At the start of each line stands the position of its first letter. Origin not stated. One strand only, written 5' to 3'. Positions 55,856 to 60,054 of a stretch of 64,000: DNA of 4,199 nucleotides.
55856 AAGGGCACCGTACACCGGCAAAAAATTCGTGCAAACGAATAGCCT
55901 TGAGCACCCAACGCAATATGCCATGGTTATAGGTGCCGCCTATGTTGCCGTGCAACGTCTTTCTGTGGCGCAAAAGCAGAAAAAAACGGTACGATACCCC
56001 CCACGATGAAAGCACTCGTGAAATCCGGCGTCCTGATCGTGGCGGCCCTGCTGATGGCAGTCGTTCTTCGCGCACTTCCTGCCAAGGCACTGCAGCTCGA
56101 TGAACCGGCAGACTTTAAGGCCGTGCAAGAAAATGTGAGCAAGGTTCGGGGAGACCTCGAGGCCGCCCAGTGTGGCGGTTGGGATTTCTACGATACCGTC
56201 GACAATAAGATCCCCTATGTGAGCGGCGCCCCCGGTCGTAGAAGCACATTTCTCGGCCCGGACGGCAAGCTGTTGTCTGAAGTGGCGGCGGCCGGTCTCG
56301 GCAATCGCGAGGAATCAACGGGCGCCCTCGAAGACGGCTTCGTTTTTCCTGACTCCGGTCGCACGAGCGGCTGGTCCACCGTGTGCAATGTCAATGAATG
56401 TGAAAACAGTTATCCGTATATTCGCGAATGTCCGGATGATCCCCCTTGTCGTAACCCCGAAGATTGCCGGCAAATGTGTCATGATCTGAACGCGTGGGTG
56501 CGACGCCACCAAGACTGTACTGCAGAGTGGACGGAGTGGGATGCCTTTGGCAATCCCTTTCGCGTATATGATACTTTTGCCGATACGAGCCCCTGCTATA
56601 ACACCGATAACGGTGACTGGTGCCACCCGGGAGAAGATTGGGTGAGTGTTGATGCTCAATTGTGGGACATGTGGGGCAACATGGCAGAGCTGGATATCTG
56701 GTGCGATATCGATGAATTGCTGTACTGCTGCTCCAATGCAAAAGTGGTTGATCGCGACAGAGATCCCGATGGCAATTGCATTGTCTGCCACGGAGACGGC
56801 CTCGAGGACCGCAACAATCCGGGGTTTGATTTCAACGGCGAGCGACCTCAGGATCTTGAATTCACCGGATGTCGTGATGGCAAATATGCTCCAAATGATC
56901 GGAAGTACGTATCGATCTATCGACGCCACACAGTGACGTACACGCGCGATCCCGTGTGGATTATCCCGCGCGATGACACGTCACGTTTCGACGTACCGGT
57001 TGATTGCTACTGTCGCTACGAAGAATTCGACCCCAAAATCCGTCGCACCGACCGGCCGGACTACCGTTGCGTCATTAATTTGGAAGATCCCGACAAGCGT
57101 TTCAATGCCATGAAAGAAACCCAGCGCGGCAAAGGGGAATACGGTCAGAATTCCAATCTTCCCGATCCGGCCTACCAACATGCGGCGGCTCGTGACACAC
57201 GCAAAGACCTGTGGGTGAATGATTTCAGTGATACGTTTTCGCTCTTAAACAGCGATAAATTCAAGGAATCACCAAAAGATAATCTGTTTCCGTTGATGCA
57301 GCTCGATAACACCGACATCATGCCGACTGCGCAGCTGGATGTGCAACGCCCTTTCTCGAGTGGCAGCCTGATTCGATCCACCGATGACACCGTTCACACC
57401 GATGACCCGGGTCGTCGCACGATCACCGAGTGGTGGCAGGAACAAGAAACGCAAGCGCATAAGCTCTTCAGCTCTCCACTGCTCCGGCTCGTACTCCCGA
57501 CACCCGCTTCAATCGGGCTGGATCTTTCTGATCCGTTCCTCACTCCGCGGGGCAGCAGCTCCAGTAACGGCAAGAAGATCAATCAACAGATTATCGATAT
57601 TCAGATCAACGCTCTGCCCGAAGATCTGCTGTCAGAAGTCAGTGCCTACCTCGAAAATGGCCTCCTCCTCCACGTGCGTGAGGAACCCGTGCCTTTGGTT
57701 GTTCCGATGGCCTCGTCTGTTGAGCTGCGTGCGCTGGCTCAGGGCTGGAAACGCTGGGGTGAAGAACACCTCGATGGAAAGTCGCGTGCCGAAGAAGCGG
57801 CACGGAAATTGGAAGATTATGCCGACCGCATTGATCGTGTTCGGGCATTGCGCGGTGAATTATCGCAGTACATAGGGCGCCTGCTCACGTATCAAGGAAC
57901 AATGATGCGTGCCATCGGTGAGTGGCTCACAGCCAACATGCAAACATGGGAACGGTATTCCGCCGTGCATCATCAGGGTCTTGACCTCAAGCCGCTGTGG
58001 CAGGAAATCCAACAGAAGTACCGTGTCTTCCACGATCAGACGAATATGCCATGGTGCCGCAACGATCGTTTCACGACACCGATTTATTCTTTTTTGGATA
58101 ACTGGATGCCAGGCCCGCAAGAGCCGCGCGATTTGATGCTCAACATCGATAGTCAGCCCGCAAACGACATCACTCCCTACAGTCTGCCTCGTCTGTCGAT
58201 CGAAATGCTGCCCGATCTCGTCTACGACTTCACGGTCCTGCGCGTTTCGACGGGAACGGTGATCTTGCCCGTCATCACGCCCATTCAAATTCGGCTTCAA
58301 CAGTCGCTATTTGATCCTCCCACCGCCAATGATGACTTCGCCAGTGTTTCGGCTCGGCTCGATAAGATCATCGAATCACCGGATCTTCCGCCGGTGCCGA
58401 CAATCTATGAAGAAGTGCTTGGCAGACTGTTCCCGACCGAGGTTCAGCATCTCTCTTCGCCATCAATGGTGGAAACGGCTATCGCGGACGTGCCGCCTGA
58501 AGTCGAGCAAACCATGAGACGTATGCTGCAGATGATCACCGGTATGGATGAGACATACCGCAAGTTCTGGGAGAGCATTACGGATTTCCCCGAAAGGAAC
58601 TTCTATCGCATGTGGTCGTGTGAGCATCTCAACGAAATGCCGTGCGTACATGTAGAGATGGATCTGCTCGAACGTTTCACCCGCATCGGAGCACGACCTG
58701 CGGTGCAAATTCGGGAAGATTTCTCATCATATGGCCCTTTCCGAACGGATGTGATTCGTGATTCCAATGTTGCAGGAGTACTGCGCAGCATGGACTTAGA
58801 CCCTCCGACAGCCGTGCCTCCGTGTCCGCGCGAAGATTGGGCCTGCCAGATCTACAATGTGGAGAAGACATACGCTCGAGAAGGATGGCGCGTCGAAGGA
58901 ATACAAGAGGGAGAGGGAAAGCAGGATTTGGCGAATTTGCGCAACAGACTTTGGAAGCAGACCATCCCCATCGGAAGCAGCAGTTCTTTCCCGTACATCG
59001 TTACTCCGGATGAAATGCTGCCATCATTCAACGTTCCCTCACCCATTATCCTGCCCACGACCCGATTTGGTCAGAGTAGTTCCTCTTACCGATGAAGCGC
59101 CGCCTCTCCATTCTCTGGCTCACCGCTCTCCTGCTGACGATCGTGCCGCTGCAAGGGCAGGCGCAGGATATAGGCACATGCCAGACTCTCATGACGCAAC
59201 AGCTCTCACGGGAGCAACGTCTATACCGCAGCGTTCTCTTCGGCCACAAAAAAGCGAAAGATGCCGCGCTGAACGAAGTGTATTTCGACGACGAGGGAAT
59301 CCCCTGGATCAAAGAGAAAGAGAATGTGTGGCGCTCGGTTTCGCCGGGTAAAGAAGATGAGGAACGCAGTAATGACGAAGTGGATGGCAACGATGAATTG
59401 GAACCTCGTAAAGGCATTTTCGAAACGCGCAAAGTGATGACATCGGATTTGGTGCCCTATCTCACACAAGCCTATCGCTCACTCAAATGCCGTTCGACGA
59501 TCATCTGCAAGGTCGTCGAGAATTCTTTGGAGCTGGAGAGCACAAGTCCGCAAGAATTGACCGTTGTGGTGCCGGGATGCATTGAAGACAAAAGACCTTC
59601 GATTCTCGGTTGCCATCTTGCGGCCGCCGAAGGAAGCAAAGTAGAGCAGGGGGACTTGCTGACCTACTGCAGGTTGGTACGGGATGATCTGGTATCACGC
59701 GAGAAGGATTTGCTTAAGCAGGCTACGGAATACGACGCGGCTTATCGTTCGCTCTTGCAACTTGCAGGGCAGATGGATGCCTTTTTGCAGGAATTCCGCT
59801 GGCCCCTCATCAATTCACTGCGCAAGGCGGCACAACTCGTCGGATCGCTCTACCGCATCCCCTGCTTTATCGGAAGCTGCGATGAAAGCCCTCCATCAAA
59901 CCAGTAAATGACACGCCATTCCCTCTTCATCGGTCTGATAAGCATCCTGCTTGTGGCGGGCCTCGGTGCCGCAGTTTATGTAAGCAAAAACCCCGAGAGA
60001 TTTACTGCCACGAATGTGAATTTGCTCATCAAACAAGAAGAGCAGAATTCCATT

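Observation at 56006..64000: Five-gene translationally coupled operon of secreted Cys-rich proteins with no recognisable family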

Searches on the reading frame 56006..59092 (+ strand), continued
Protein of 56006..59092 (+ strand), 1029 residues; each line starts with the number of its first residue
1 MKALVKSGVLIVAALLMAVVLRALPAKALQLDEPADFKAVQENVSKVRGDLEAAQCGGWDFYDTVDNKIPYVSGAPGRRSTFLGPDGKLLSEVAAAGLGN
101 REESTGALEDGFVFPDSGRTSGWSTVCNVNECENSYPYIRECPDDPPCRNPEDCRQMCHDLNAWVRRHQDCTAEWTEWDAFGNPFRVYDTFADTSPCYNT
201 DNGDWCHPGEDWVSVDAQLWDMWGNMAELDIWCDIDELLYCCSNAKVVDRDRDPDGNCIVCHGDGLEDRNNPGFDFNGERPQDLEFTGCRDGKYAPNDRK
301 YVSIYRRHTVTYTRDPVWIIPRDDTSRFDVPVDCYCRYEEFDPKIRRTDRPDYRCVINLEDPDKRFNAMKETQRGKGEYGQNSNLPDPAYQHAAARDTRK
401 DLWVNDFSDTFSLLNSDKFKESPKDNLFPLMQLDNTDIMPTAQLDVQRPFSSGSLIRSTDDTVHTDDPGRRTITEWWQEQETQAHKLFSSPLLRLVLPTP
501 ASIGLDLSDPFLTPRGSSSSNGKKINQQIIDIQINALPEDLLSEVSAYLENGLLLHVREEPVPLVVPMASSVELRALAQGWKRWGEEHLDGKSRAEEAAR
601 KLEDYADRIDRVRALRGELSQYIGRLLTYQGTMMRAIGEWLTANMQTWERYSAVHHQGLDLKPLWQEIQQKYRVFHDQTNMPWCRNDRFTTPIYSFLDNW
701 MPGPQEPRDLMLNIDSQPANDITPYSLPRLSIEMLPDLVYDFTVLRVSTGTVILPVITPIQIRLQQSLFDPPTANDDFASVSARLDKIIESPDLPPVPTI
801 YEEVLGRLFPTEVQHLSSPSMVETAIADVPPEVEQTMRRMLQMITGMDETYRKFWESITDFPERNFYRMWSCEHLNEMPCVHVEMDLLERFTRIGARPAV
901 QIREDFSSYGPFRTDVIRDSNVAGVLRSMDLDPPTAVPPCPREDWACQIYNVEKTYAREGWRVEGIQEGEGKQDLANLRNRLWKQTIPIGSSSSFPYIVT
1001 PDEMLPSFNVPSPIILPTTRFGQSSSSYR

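Call 60: fold_search(model_id=the predicted structure, library=viral)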
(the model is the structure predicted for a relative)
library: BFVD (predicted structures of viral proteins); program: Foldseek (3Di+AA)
matches with E <= 10: 405; with E <= 0.001: 0
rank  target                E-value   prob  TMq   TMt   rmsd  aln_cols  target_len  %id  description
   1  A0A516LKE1            1.2e-01  0.57  0.05  0.24   8.1        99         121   14  (no name in the UniProt tables at hand)
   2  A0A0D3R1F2            1.2e-01  0.06  0.05  0.08  23.4       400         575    7  Glycoprotein [Marco virus]
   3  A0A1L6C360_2          1.3e-01  0.01  0.04  0.04  37.2       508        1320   11  (no name in the UniProt tables at hand)
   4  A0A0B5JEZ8            1.3e-01  0.06  0.05  0.06  25.4       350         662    8  Virion transmembrane glycoprotein G [Bivens Arm virus]
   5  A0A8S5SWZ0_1          1.9e-01  0.06  0.04  0.05  29.0       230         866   10  Uncharacterized protein [Siphoviridae sp. ctZHD14]
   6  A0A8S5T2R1            2.0e-01  0.80  0.04  0.32   7.8        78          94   19  Uncharacterized protein [Podoviridae sp. ctpVv1]
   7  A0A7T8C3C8            2.4e-01  0.44  0.04  0.27   8.2        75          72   13  Tail assembly protein [Pseudomonas phage TH15]
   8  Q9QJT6                2.4e-01  0.03  0.05  0.07  22.8       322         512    7  Glycoprotein [Snakehead rhabdovirus]
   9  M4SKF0                2.6e-01  0.95  0.05  0.44   5.8        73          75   11  (no name in the UniProt tables at hand)
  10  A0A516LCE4            2.9e-01  0.90  0.05  0.32   5.7        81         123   11  (no name in the UniProt tables at hand)
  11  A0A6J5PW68            3.1e-01  0.89  0.04  0.45   4.4        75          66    9  Uncharacterized protein [uncultured Caudovirales phage]
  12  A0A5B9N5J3            3.1e-01  0.72  0.05  0.36   5.9        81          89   11  (no name in the UniProt tables at hand)
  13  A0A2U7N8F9            3.1e-01  0.16  0.05  0.20  11.1       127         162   11  Uncharacterized protein [Pseudomonas phage PspYZU05]
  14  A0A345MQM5            3.2e-01  0.06  0.06  0.12  32.7       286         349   12  (no name in the UniProt tables at hand)
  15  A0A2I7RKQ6            3.6e-01  0.60  0.04  0.42   6.1        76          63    5  (no name in the UniProt tables at hand)
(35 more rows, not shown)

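Call 72: search_protein_families(library=phrogs, proteins=[window:56006-59092:+], max_evalue=0.1)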
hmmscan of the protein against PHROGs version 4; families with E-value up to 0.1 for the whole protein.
window:56006-59092:+ (1029 aa): 1 family
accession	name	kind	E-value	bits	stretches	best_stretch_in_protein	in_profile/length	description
phrog_36987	-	unknown function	0.099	14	0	602-618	30-46/47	-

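Call 73: search_protein_families(library=padloc, proteins=[window:56006-59092:+], max_evalue=0.1)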
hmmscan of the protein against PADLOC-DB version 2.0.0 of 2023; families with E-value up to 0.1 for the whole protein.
window:56006-59092:+ (1029 aa): 0 families

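Call 75: search_protein_families(library=pfam, proteins=[P0133, P0155, P0164, P0034, P0069, P0150], max_evalue=0.01)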
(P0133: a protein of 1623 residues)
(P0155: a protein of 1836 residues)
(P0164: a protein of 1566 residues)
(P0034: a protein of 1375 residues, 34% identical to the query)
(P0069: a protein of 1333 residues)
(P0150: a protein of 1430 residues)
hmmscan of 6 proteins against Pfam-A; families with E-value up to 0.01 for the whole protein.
P0133 (1623 aa): 0 families

P0155 (1836 aa): 0 families

P0164 (1566 aa): 0 families

P0034 (1375 aa): 1 family
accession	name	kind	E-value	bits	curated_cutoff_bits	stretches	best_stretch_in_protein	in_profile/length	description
PF09496.15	CENP-O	-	0.0067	17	23.9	0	845-923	77-150/197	Cenp-O kinetochore centromere component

P0069 (1333 aa): 0 families

P0150 (1430 aa): 1 family
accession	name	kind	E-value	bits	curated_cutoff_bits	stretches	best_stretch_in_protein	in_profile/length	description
PF01391.23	Collagen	-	3.8e-05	23.8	27.2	1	352-393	12-53/60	Collagen triple helix repeat (20 copies)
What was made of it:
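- Tried and rejected: 'Rosetta stone' domains in 1,300-1,800-aa g1 variants (call 75).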

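Call 80: search_protein_families(library=pfam, proteins=[L013:16309-16902:+, L016:15944-16489:+, L020:16305-16886:+, L026:8380-8952:+, L036:16784-17389:+, L040:16568-17107:+, L044:8304-8897:+, L047:15492-16109:+, L074:12341-12946:+, L023:9361-9969:+], max_evalue=0.05)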
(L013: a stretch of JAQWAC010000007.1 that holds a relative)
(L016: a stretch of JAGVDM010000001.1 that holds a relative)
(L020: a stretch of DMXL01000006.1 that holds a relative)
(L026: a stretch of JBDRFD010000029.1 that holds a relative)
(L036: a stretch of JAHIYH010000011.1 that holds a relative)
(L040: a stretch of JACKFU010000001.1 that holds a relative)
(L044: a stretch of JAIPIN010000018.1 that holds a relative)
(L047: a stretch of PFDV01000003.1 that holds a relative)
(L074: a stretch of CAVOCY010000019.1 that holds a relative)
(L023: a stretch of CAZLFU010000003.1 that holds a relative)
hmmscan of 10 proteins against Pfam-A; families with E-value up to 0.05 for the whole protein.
L013:16309-16902:+ (198 aa): 1 family
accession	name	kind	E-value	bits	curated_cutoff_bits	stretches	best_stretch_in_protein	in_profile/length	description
PF20573.4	DUF6782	-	0.00055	19.7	27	1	41-99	78-138/241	Putative metallopeptidase family (DUF6782)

L016:15944-16489:+ (182 aa): 1 family
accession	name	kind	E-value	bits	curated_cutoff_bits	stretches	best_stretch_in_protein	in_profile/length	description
PF09768.15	Peptidase_M76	-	0.0079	16.4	25.2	1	15-74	33-89/170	Peptidase M76 family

L020:16305-16886:+ (194 aa): 0 families

L026:8380-8952:+ (191 aa): 0 families

L036:16784-17389:+ (202 aa): 0 families

L040:16568-17107:+ (180 aa): 0 families

L044:8304-8897:+ (198 aa): 1 family
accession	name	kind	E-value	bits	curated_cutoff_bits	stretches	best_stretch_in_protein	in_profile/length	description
PF20573.4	DUF6782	-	0.046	13.4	27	0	39-80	68-109/241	Putative metallopeptidase family (DUF6782)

L047:15492-16109:+ (206 aa): 1 family
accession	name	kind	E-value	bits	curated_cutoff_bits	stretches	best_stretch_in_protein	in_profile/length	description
PF09768.15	Peptidase_M76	-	5.5e-05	23.4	25.2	1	30-99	33-98/170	Peptidase M76 family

L074:12341-12946:+ (202 aa): 0 families

L023:9361-9969:+ (203 aa): 0 families
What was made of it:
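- Closest known: Minimal zincin. Different: No hit reaches a gathering threshold (call 80).
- The M76 match is below threshold (23.4 against 25.2 bits, call 80).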

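Call 84: find_related_loci(query=A1, collection=viral_contigs, flank=5000)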
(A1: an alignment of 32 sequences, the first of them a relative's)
Query A1 (1029 aa) in viral_contigs; peptide patterns used: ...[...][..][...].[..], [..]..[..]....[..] (x = any residue, [..] = any of these).
26 stretches matched a pattern, but none encodes a relative of the query by tblastn (E <= 1e-3).

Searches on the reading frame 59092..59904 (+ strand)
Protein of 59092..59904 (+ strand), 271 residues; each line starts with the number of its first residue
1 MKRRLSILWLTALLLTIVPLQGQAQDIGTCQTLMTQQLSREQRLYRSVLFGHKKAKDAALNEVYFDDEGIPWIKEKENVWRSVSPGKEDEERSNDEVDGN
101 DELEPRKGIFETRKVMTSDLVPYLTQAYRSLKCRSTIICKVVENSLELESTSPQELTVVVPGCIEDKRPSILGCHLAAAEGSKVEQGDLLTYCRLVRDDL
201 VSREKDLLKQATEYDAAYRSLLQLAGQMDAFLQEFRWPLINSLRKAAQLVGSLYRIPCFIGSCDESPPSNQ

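Call 5: search_protein_families(library=pfam, proteins=[window:59092-59904:+], max_evalue=1)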
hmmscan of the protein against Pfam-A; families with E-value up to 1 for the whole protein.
window:59092-59904:+ (271 aa): 0 families

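Call 6: search_protein_families(library=ncbifam, proteins=[window:59092-59904:+], max_evalue=1)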
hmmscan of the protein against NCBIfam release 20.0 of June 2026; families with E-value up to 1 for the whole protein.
window:59092-59904:+ (271 aa): 1 family
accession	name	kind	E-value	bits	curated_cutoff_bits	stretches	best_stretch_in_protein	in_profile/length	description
NF040814.1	tRNA_cyt_mtase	equivalog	0.025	13.6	550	1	137-186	75-122/305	tRNA (cytosine(49)-C(5))-methyltransferase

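Call 37: search_solved_structures(query=A4, max_evalue=1, show_alignments=1)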
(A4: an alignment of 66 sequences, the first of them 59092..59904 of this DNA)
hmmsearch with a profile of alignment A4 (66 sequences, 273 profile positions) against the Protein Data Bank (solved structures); distinct sequences matched with E-value up to 1: 1.
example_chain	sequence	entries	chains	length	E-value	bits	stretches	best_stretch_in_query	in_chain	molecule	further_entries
8a98_SQ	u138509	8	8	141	0.68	12.3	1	106-156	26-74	40S ribosomal protein S12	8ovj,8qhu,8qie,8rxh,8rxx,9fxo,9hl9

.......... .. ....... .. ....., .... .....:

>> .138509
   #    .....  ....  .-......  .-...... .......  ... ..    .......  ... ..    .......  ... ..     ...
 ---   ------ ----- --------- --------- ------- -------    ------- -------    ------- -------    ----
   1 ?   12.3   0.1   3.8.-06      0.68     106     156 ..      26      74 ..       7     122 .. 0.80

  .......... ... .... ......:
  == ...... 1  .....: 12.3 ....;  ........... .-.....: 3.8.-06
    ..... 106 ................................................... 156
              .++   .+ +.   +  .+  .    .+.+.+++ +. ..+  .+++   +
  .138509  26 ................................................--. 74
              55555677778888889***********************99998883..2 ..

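Call 46: search_protein_families(library=pfam, alignment_id=A4, max_evalue=0.01)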
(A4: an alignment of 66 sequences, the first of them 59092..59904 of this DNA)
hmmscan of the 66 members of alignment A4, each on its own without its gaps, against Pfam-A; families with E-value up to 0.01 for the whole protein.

A. member 1, window:59092-59904:+ (271 aa): 0 families

B. families by the number of members that match (of 66 scanned): 0 families
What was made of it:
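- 59092..59907 (+): g2, 271 aa. Signal peptide (…LQGQA|QD) and 8 conserved Cys, including the C-terminal P-C-F-x3-C motif. No Pfam or PDB match (calls 37, 46).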

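Call 72: search_protein_families(library=phrogs, proteins=[window:59092-59904:+], max_evalue=0.1)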
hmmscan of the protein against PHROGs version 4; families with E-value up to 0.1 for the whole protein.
window:59092-59904:+ (271 aa): 0 families

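Call 73: search_protein_families(library=padloc, proteins=[window:59092-59904:+], max_evalue=0.1)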
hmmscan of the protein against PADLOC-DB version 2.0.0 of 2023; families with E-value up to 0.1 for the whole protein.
window:59092-59904:+ (271 aa): 0 families
